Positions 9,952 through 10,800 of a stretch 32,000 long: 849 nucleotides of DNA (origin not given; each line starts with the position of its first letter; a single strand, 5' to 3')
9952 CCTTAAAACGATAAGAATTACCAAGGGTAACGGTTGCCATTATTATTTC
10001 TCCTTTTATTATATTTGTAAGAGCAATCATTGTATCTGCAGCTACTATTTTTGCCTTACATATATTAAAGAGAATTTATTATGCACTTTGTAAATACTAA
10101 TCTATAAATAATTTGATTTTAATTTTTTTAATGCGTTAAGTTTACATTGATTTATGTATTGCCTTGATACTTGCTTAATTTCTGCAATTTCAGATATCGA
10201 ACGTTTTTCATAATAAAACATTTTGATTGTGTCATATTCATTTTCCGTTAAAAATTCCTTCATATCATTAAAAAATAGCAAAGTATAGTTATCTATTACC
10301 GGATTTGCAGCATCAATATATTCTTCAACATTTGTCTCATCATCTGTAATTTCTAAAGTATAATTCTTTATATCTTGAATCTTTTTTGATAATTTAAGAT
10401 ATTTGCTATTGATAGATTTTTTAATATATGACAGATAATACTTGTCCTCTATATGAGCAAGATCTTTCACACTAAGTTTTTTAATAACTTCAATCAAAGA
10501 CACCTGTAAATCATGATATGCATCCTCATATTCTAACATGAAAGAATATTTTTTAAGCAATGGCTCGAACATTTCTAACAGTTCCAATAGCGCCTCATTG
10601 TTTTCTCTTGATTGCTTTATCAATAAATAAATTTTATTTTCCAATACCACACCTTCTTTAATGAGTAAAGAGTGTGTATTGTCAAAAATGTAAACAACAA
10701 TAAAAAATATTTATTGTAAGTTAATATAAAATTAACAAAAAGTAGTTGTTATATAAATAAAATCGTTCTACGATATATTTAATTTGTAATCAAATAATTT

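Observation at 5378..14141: PaLoc/BCN5-like module: a dedicated sigma factor, a TcdE-type holin and two leaderless lectin-fused peptidoglycan hydrolases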

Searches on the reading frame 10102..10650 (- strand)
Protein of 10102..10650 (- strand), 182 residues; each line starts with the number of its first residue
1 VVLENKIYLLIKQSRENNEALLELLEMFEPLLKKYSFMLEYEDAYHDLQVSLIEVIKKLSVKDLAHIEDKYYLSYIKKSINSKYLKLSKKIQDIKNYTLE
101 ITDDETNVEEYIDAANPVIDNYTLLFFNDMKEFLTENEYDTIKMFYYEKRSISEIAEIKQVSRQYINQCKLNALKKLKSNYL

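Call 4: search_protein_families(library=pfam, proteins=[window:10102-10650:-], max_evalue=0.01)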
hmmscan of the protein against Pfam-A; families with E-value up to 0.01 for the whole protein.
window:10102-10650:- (182 aa): 4 families
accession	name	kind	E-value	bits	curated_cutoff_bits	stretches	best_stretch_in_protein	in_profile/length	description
PF04545.22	Sigma70_r4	-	1.1e-07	31.7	24.1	1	134-178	5-49/50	Sigma-70, region 4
PF04297.20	UPF0122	-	9.6e-05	23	22.7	1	126-169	10-53/101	Putative helix-turn-helix protein, YlxM / p13 like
PF12645.13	HTH_16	-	0.0035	17.9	22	1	14-58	8-63/65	Helix-turn-helix domain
PF02796.21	HTH_7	-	0.0076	16.8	23.8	0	134-164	6-36/45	Helix-turn-helix domain of resolvase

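Call 7: search_protein_families(library=ncbifam, proteins=[window:10102-10650:-], max_evalue=0.01)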
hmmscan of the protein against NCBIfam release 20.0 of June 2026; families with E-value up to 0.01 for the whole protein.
window:10102-10650:- (182 aa): 12 families
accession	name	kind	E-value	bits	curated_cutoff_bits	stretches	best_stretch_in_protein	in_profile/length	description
TIGR02937.1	sigma70-ECF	superfamily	2.9e-07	30.3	42.9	1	23-179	5-163/165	sigma-70 family RNA polymerase sigma factor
NF045758.2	YlxM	equivalog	4.5e-05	23.5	80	1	127-167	10-50/72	YlxM family DNA-binding protein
NF005809.0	PRK07670.1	equivalog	7.4e-05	22.4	326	1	50-179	127-248/255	FliA/WhiG family RNA polymerase sigma factor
NF001072.0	PRK00118.2-2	equivalog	0.00028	21.2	97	1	130-168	14-52/111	putative DNA-binding protein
NF001073.0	PRK00118.2-3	equivalog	0.00058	20.4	128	1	123-172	10-59/99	putative DNA-binding protein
NF001067.0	PRK00118.1-2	equivalog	0.0006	20.2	156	1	126-166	15-55/110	putative DNA-binding protein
TIGR02479.1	FliA_WhiG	subfamily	0.00083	19.2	189.6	1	40-179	84-221/224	FliA/WhiG family RNA polymerase sigma factor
NF004572.0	PRK05911.1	equivalog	0.0021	17.4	378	1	118-179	189-251/257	RNA polymerase sigma factor sigma-28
NF001071.0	PRK00118.2-1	equivalog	0.0069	16.8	160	1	125-169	10-54/117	putative DNA-binding protein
NF004935.0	PRK06288.1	equivalog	0.0071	16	343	0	132-179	213-260/270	RNA polymerase sigma factor WhiG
NF001070.0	PRK00118.1-6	equivalog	0.0078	16.5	117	1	127-166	12-51/110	putative DNA-binding protein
TIGR02985.1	Sig70_bacteroi1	subfamily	0.0094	16.2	126.4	0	70-179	53-160/162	RNA polymerase sigma-70 factor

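Call 9: search_dna_similar(query=window:10102-10650:-, collection=plasmids, mode=protein, max_evalue=0.001, max_rows=40)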
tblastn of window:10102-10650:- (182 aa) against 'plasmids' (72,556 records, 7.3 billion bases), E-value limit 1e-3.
Records with a match: 47; places in all: 47; records where one place covers at least 80% of the query: 7.
Best place of each record, by identity: <60% 47.
By first word of the organism name: Clostridium 42; Paraclostridium 3; Rossellomorea 1; Clostridiaceae 1.
By predicted mobility (MOB-suite, as given by PLSDB): non-mobilizable 21; mobilizable 20; conjugative 6.
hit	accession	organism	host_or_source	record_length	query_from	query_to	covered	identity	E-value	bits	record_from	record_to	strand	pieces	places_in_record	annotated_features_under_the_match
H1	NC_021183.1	Clostridium pasteurianum BC1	-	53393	33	178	80%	34.0%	8e-9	61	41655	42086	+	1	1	sigma-70 family RNA polymerase sigma factor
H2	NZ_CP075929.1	Clostridium perfringens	feces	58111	42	180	76%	35.4%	6e-6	52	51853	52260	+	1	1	sigma-70 family RNA polymerase sigma factor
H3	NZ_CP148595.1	Clostridium perfringens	Homo sapiens,single cell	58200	42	180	76%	35.4%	6e-6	52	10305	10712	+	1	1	sigma-70 family RNA polymerase sigma factor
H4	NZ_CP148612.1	Clostridium perfringens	Homo sapiens,single cell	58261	42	180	76%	35.4%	6e-6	52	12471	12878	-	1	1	sigma-70 family RNA polymerase sigma factor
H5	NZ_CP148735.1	Clostridium perfringens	-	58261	42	180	76%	35.4%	6e-6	52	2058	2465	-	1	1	sigma-70 family RNA polymerase sigma factor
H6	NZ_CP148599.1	Clostridium perfringens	Homo sapiens,single cell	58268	42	180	76%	35.4%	6e-6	52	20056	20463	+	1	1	sigma-70 family RNA polymerase sigma factor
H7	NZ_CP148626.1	Clostridium perfringens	Homo sapiens,single cell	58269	42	180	76%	35.4%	6e-6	52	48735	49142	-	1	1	sigma-70 family RNA polymerase sigma factor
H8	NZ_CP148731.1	Clostridium perfringens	-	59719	42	180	76%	35.4%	6e-6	52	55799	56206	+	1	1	sigma-70 family RNA polymerase sigma factor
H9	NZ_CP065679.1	Clostridium perfringens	-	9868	42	180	76%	35.4%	2e-5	51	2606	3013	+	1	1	sigma-70 family RNA polymerase sigma factor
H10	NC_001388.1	Clostridium perfringens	-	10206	42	180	76%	35.4%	2e-5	51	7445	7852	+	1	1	sigma-70 family RNA polymerase sigma factor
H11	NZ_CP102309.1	Clostridium perfringens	swine,mixed culture,fecal sample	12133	42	180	76%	35.4%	2e-5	51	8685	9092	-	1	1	sigma-70 family RNA polymerase sigma factor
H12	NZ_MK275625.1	Clostridium perfringens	neonatal piglet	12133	42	180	76%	35.4%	2e-5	51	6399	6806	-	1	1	sigma-70 family RNA polymerase sigma factor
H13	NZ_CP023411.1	Clostridium perfringens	chicken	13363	42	180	76%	35.4%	2e-5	51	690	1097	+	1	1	sigma-70 family RNA polymerase sigma factor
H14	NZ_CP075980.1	Clostridium perfringens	feces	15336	42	180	76%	35.4%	2e-5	51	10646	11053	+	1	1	sigma-70 family RNA polymerase sigma factor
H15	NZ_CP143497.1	Clostridium perfringens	pig,fecal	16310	42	180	76%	35.4%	2e-5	51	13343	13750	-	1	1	sigma-70 family RNA polymerase sigma factor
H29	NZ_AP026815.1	Clostridium tetani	soil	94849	33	178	80%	33.3%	4e-7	56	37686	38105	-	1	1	sigma-70 family RNA polymerase sigma factor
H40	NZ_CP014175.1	Clostridium argentinense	Microbial isolate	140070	33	178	80%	32.9%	7e-10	64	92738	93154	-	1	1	sigma-70 family RNA polymerase sigma factor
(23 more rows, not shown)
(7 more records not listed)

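Call 10: get_annotated_region(hit=H10, flank=5000)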
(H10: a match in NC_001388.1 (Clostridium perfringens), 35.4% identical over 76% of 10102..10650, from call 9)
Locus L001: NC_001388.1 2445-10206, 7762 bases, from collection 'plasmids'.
description: Clostridium perfringens plasmid pIP404, complete sequence
organism: Clostridium perfringens (NCBI taxid 1502)
taxonomy: Bacteria; Bacillota; Clostridia; Eubacteriales; Clostridiaceae; Clostridium; Clostridium perfringens
host: -; source: -; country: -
typing (MOB-suite, as given by PLSDB): non-mobilizable; replicon rep_cluster_427
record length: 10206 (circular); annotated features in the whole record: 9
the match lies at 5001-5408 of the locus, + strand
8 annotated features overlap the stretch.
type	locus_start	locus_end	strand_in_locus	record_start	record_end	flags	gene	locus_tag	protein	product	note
CDS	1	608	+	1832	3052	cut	-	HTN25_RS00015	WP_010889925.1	replication protein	-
CDS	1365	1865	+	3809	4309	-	-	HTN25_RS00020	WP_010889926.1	hypothetical protein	-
CDS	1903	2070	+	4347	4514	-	-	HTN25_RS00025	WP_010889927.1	hypothetical protein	-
CDS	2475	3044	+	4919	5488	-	-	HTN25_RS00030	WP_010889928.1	recombinase family protein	GO:0006310 - DNA recombination [Evidence IEA]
CDS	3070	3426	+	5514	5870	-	-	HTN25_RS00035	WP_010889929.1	hypothetical protein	-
CDS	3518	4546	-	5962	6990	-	-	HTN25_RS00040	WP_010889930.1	N-acetylmuramoyl-L-alanine amidase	-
CDS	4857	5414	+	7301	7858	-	-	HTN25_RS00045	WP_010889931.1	sigma-70 family RNA polymerase sigma factor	GO:0006352 - DNA-templated transcription initiation [Evidence IEA]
CDS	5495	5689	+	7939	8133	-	-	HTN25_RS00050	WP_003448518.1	bacteriocin UviB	-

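Call 11: get_annotated_region(hit=H29, flank=6000)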
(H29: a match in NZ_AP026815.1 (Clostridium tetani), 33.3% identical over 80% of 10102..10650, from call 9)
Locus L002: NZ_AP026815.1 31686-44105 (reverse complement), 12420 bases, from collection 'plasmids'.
description: Clostridium tetani strain KHSU-154306-013 plasmid pKHSU-154306-013-1, complete sequence
organism: Clostridium tetani (NCBI taxid 1513)
taxonomy: Bacteria; Bacillota; Clostridia; Eubacteriales; Clostridiaceae; Clostridium; Clostridium tetani
host: -; source: soil; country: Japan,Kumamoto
typing (MOB-suite, as given by PLSDB): non-mobilizable; replicon rep_cluster_256
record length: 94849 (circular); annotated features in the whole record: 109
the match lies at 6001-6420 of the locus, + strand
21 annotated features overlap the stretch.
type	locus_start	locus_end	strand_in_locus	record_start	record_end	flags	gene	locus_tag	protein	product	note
CDS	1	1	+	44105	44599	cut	-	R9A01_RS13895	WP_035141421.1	hypothetical protein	-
CDS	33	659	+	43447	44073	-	-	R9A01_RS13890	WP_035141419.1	hypothetical protein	-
CDS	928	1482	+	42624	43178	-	-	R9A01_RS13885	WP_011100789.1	sigma-70 family RNA polymerase sigma factor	GO:0006352 - DNA-templated transcription initiation [Evidence IEA]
CDS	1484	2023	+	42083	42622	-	-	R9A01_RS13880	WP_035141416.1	sigma-70 family RNA polymerase sigma factor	GO:0006352 - DNA-templated transcription initiation [Evidence IEA]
CDS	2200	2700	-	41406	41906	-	-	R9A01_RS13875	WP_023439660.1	DUF5301 domain-containing protein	-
CDS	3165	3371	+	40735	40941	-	-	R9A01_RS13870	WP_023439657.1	hypothetical protein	-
CDS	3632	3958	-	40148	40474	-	-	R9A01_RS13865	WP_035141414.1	hypothetical protein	-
CDS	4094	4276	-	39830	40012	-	-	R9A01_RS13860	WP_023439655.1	hypothetical protein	-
CDS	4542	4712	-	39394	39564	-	-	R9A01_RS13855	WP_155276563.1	hypothetical protein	-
CDS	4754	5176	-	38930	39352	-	-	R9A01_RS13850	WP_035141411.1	hypothetical protein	-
CDS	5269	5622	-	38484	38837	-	-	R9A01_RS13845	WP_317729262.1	hypothetical protein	-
CDS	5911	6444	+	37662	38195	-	-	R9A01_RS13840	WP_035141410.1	sigma-70 family RNA polymerase sigma factor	GO:0006352 - DNA-templated transcription initiation [Evidence IEA]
CDS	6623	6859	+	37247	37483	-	-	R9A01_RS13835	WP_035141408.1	BhlA/UviB family holin-like peptide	-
CDS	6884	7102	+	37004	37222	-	-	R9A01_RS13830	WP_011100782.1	LysM peptidoglycan-binding domain-containing protein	-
CDS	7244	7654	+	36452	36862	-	-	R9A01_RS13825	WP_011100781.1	hypothetical protein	-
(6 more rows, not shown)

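Call 12: get_annotated_region(hit=H40, flank=8000)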
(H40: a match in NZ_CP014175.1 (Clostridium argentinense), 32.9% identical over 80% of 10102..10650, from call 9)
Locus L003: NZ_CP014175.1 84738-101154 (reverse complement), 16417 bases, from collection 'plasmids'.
description: Clostridium argentinense strain 89G plasmid pRSJ17_1, complete sequence
organism: Clostridium argentinense (NCBI taxid 29341)
taxonomy: Bacteria; Bacillota; Clostridia; Eubacteriales; Clostridiaceae; Clostridium; Clostridium argentinense
host: -; source: Microbial isolate; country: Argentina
typing (MOB-suite, as given by PLSDB): non-mobilizable
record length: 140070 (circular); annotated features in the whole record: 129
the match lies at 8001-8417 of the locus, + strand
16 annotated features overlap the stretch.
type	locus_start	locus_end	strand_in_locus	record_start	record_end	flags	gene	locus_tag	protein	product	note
CDS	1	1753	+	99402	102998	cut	ntnH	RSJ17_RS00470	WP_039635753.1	non-toxic nonhemagglutinin NTNH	GO:0006508 - proteolysis [Evidence IEA]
CDS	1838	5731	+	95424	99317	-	bont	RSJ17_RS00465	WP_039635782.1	botulinum neurotoxin type G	-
predicted_resistance_gene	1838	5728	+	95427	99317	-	bont_G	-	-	botulinum neurotoxin type G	predicted by amrfinderplus; class ; identity 100.0%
CDS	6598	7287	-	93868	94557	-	cas6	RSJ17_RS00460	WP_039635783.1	CRISPR-associated endoribonuclease Cas6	GO:0043571 - maintenance of CRISPR repeat elements [Evidence IEA]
CDS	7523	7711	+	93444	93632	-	-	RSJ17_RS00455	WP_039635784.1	hypothetical protein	-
CDS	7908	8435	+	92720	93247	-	-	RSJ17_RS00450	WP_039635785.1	sigma-70 family RNA polymerase sigma factor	GO:0006352 - DNA-templated transcription initiation [Evidence IEA]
CDS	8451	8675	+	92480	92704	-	-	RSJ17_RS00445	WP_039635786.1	BhlA/UviB family holin-like peptide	-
CDS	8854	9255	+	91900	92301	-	-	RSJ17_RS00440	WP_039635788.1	bacteriocin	-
CDS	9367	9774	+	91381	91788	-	-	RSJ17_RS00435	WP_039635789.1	cysteine peptidase family C39 domain-containing protein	GO:0006508 - proteolysis [Evidence IEA]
CDS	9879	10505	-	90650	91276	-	-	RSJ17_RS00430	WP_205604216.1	hypothetical protein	-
CDS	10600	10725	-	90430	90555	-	-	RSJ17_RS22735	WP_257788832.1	hypothetical protein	-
CDS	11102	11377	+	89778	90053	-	-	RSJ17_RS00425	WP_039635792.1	hypothetical protein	-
CDS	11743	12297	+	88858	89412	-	-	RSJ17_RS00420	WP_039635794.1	hypothetical protein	-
CDS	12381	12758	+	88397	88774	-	-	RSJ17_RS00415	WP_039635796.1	hypothetical protein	-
CDS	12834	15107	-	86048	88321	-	-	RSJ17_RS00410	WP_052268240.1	glycoside hydrolase domain-containing protein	-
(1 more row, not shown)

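Call 13: find_encoding_contigs(protein=window:10102-10650:-, flank=10000, max_places=10)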
Protein window:10102-10650:- (182 aa): 3 contigs read that carry it; 3 places shown.
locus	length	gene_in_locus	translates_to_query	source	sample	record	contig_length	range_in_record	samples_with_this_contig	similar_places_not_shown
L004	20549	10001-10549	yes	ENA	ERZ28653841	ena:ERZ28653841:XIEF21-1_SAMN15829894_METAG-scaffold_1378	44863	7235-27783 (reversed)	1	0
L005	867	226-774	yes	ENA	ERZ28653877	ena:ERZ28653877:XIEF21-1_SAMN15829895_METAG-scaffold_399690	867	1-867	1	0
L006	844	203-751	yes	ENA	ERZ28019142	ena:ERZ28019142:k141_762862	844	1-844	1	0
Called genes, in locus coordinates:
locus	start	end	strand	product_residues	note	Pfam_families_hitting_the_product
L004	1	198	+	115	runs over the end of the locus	-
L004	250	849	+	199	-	-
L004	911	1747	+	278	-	PF19478:TrbL_2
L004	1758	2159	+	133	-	PF12666:PrgI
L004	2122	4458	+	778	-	PF01935:DUF87, PF12846:AAA_10, PF19044:P-loop_TraG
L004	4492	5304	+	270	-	PF04203:Sortase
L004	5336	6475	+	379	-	-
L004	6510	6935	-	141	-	PF05105:Phage_holin_4_1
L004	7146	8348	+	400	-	PF01551:Peptidase_M23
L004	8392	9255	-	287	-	-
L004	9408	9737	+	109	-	PF13443:HTH_26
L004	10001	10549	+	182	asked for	PF04545:Sigma70_r4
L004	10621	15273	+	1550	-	PF00652:Ricin_B_lectin (faint), PF14200:RicinB_lectin_2 (weak), PF16850:Inhibitor_I66 (faint), PF14200:RicinB_lectin_2 (weak), PF01510:Amidase_2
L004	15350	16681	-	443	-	-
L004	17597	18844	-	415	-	-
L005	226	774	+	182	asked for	PF04545:Sigma70_r4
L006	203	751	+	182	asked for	PF04545:Sigma70_r4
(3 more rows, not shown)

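Call 14: find_homologous_proteins(query=window:10102-10650:-, max_evalue=0.001)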
Query window:10102-10650:- (182 aa): 69 proteins with E <= 0.001 among 636 candidates.
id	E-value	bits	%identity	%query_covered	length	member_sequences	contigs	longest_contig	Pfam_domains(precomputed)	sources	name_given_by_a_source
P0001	6.1e-103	360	98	100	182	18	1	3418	PF04545.23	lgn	-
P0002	1.8e-95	336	93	100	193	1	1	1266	PF04545.23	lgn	-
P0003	1.5e-94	333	93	99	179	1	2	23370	PF04545.23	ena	-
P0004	4.5e-50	188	99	54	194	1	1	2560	-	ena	-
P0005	1.5e-40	157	52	99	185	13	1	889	PF04545.23,PF08281.19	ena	-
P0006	4.6e-40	156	50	99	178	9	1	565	-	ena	-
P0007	6.4e-26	110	44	88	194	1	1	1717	-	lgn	-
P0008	1.0e-23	102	56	57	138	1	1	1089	-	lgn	-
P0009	1.1e-23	102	38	95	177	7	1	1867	PF04545.23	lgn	-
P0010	3.7e-23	101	39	92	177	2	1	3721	PF04545.23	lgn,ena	-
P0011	6.9e-23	100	37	93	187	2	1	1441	PF04545.23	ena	-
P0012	7.2e-23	100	41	91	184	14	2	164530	PF04545.23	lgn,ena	-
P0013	7.8e-20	90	34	96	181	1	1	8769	PF04545.23,PF08281.19,PF04297.21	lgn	-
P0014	9.2e-20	90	37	95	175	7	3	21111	PF04545.23,PF08281.19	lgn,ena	-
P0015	2.0e-19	88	38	88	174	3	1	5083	PF13384.13,PF13518.13,PF04545.23,PF08281.19,PF04297.21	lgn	-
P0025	1.3e-17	83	34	90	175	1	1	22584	PF04545.23,PF08281.19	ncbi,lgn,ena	-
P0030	4.4e-16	78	33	91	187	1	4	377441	-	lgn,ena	-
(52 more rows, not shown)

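Call 16: find_encoding_contigs(protein=P0003, flank=10000, max_places=3)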
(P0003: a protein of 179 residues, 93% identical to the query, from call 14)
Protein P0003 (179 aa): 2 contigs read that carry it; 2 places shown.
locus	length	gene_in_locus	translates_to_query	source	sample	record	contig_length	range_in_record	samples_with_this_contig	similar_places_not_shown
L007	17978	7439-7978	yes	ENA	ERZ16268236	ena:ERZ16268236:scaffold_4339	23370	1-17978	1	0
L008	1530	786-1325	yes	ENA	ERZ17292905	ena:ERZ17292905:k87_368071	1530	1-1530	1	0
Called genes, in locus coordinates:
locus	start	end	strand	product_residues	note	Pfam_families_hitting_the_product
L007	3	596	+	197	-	?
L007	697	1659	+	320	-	PF01156:IU_nuc_hydro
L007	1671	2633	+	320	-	PF01156:IU_nuc_hydro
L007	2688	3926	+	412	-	PF01442:Apolipoprotein (faint), PF02646:RmuC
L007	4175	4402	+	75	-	-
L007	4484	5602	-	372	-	-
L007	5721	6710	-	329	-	-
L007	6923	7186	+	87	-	PF13443:HTH_26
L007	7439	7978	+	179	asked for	PF04545:Sigma70_r4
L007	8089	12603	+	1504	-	-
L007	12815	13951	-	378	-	-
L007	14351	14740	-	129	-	PF00589:Phage_integrase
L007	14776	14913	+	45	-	-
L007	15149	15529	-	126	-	PF07784:DUF1622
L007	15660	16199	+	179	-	PF02915:Rubrerythrin (weak)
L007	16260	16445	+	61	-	PF12797:Fer4_2 (weak), PF12837:Fer4_6 (weak), PF00037:Fer4 (weak), PF13459:Fer4_15, PF14697:Fer4_21 (faint), PF13370:Fer4_13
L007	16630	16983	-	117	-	PF00462:Glutaredoxin (weak), PF03960:ArsC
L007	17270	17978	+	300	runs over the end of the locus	PF00294:PfkB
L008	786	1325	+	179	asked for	PF04545:Sigma70_r4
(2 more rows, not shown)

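Call 17: find_encoding_contigs(protein=P0012, flank=10000, max_places=3)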
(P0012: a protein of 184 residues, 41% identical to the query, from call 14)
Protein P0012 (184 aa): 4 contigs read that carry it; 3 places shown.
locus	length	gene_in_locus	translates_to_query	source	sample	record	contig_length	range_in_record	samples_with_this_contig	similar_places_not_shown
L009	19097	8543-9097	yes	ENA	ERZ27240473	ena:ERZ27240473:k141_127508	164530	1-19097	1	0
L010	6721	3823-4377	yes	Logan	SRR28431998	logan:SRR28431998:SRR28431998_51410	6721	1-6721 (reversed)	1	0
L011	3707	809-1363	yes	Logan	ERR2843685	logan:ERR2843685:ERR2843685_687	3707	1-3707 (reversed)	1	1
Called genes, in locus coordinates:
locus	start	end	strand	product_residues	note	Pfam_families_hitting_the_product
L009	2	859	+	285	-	?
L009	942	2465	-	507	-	-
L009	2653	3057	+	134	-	-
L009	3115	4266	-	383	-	PF19546:DUF6070 (weak)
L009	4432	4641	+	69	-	-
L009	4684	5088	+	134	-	-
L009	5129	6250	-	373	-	-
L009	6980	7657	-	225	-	PF19546:DUF6070 (weak)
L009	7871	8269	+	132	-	PF05257:CHAP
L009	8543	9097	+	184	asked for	PF04545:Sigma70_r4 (weak)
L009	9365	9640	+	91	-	PF12844:HTH_19 (weak), PF01381:HTH_3 (weak)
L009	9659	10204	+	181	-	PF04542:Sigma70_r2, PF08281:Sigma70_r4_2, PF04545:Sigma70_r4 (weak)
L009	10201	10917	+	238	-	PF14285:DUF4367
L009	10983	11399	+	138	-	-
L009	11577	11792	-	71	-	PF10960:Holin_BhlA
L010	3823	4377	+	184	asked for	PF04545:Sigma70_r4 (weak)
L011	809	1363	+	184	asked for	PF04545:Sigma70_r4 (weak)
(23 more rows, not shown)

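Call 19: search_protein_families(library=pfam, proteins=[L007:8089-12603:+, L007:12815-13951:-, L007:4484-5602:-, L007:5721-6710:-, L007:4175-4402:+], max_evalue=0.01)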
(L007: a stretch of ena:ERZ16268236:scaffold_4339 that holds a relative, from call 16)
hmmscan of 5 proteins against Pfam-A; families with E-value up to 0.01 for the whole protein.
L007:8089-12603:+ (1504 aa): 4 families
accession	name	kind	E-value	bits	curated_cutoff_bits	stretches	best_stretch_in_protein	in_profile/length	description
PF14200.12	RicinB_lectin_2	-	2.5e-31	108.6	25.6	3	642-713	11-82/89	Ricin-type beta-trefoil lectin domain-like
PF01510.30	Amidase_2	-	1.2e-11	45.5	26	1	823-954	3-131/131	N-acetylmuramoyl-L-alanine amidase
PF16850.11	Inhibitor_I66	-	2.6e-09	37.6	27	0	637-688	37-89/146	Peptidase inhibitor I66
PF00652.28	Ricin_B_lectin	-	0.00047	20.8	29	0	486-528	4-45/126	Ricin-type beta-trefoil lectin domain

L007:12815-13951:- (378 aa): 0 families

L007:4484-5602:- (372 aa): 0 families

L007:5721-6710:- (329 aa): 0 families

L007:4175-4402:+ (75 aa): 0 families

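Call 39: search_protein_families(library=phrogs, proteins=[window:10102-10650:-], max_evalue=0.001)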
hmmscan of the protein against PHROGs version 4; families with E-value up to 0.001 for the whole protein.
window:10102-10650:- (182 aa): 1 family
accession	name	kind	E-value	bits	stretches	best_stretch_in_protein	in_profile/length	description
phrog_351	-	transcription regulation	2.2e-05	24.2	1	95-179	627-724/928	RNA polymerase sigma factor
